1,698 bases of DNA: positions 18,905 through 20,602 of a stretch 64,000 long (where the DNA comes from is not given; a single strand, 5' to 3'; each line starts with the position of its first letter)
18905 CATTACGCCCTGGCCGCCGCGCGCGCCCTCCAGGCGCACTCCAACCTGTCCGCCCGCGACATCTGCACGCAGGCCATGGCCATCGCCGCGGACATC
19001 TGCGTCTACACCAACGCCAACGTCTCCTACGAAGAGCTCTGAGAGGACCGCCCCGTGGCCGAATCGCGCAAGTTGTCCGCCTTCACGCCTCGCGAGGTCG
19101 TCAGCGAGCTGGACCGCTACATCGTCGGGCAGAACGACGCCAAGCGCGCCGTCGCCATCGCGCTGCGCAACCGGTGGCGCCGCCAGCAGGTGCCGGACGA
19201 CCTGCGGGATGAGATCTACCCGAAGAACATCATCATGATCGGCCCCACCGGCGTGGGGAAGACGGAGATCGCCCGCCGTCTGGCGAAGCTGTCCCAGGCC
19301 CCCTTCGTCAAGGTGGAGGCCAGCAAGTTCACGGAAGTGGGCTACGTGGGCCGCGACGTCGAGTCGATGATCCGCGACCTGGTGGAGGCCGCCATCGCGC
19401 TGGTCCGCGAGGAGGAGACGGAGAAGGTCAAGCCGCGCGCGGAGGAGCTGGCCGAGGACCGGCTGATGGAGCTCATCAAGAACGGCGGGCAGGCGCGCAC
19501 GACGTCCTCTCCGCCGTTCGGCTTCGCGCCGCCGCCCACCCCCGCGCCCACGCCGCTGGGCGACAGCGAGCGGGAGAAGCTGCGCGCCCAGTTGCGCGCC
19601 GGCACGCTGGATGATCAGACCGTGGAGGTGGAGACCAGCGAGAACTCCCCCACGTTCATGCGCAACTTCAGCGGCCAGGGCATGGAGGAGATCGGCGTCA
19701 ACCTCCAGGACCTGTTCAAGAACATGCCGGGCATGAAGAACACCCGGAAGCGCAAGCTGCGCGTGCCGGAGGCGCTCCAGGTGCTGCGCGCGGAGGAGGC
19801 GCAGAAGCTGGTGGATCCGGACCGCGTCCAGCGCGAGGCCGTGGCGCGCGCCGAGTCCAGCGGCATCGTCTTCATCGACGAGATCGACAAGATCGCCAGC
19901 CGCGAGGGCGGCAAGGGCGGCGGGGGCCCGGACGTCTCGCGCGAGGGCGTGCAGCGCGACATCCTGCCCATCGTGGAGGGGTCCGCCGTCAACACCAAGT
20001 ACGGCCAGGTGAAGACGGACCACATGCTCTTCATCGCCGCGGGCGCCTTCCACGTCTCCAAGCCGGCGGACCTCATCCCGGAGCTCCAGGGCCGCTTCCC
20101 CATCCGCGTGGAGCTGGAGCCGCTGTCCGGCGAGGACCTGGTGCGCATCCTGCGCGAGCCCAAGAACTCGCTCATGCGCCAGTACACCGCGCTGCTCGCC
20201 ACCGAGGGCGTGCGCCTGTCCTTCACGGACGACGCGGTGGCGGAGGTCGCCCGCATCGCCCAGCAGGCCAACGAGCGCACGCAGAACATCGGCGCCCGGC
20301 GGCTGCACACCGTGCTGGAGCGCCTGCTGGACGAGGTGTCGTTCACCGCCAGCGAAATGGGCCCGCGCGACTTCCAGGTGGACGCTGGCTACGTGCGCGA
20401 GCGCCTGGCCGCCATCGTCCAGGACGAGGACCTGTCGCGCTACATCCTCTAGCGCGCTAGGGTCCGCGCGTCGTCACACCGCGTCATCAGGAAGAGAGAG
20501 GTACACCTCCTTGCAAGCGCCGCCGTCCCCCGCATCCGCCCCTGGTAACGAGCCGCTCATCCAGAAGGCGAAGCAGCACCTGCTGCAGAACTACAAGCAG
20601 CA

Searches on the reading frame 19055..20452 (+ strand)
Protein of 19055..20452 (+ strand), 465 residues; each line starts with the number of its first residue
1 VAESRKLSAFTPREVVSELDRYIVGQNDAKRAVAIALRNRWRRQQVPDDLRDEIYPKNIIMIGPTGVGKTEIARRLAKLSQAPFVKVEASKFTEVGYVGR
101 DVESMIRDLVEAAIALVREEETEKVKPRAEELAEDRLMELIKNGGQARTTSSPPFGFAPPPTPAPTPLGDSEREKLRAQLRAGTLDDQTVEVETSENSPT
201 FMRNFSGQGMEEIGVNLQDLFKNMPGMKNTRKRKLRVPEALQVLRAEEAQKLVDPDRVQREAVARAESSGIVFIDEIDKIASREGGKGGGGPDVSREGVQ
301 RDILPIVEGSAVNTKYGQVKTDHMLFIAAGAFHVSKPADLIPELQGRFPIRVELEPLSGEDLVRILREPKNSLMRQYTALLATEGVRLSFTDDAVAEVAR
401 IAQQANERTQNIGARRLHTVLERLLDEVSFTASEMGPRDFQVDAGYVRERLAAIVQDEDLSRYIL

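Call 11: search_protein_families(library=pfam, proteins=[window:19055-20452:+], max_evalue=0.001)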
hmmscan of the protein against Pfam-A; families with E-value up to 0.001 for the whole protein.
window:19055-20452:+ (465 aa): 9 families
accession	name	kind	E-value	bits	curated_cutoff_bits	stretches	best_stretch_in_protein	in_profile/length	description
PF07724.20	AAA_2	-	5.5e-34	118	27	2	220-351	19-166/166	AAA domain (Cdc48 subfamily)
PF00004.35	AAA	-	1.1e-15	58.7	21.2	2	59-113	1-53/131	ATPase family associated with various cellular activities (AAA)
PF07728.20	AAA_5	-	2.8e-08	34.3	22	1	58-94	1-38/139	AAA domain (dynein-related subfamily)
PF13401.12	AAA_22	-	5.5e-06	27.2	27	1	57-126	6-65/130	AAA domain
PF00493.29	MCM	-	4e-05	23.3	23.3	0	14-97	17-97/224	MCM P-loop domain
PF01078.27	Mg_chelatase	-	0.00042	20.2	20.3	0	58-80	24-46/207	Magnesium chelatase, subunit ChlI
PF13191.12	AAA_16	-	0.00048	21.1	32.6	0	57-141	25-120/167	AAA ATPase domain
PF13521.12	AAA_28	-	0.00068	20.3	27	0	59-122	2-66/164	AAA domain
PF10431.15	ClpB_D2-small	-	0.00077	19.9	21.9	0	357-425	1-60/81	C-terminal, D2-small domain, of ClpB protein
